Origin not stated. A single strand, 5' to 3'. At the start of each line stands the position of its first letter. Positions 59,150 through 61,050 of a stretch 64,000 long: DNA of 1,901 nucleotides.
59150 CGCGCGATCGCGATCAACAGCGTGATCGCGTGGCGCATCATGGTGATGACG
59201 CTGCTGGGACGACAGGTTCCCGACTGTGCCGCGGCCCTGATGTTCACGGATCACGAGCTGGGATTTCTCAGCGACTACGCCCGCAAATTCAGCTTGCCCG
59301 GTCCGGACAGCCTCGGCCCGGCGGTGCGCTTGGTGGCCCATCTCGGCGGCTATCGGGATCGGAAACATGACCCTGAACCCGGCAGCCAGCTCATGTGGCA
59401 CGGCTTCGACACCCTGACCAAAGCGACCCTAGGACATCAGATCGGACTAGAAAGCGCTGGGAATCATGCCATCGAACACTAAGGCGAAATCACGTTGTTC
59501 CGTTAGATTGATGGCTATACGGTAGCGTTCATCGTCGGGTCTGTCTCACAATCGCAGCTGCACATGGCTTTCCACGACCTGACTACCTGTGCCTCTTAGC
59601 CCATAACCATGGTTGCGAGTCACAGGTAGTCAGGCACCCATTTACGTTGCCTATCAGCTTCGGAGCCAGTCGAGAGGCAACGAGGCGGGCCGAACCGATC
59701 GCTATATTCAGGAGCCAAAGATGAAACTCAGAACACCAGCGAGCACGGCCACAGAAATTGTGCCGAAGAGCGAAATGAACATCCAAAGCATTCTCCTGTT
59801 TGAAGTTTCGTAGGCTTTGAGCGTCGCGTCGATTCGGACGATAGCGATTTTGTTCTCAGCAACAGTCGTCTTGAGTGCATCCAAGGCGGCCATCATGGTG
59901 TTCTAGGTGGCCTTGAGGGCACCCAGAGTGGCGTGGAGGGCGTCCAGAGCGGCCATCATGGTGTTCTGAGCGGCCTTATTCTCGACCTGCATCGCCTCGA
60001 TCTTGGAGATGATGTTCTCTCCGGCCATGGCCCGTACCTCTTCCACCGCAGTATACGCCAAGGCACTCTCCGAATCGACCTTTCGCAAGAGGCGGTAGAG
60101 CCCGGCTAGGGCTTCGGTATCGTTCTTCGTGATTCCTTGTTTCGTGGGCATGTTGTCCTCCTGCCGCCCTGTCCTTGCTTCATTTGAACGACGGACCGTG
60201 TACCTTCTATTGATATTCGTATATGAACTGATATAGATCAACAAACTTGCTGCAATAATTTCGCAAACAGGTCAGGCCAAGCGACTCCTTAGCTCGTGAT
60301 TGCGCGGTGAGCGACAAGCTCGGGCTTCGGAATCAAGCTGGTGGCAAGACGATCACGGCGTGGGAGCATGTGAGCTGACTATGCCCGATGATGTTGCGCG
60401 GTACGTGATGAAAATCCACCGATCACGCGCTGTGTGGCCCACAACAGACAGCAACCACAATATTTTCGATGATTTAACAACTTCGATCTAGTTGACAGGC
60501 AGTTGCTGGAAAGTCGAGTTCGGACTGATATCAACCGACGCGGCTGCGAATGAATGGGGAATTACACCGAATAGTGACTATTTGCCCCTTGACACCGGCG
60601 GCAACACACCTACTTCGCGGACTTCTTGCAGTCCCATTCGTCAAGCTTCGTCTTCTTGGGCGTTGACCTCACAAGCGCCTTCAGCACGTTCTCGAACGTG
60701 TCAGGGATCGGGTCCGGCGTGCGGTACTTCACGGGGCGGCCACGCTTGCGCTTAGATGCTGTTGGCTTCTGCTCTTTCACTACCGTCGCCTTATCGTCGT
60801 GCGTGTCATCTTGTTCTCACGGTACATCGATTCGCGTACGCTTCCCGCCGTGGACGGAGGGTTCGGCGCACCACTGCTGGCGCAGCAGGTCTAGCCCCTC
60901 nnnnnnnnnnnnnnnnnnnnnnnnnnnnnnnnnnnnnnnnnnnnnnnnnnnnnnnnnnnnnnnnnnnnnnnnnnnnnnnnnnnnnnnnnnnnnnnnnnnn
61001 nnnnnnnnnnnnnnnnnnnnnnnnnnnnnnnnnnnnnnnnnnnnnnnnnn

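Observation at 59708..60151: Coiled-coil/TM mini-gene interrupted by an in-frame TAG flanked by a repeated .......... segment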

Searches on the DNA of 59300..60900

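Call 65: search_rna_families(source=window, start=59300, end=60900, threshold=evalue, max_evalue=1)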
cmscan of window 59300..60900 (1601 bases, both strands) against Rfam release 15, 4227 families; matches with E-value up to 1: 1.
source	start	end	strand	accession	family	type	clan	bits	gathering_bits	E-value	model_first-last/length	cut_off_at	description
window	59574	59637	-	RF03982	mir-4865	Gene; miRNA;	-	28.1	100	0.0068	1-84/84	no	mir-4865 microRNA precursor family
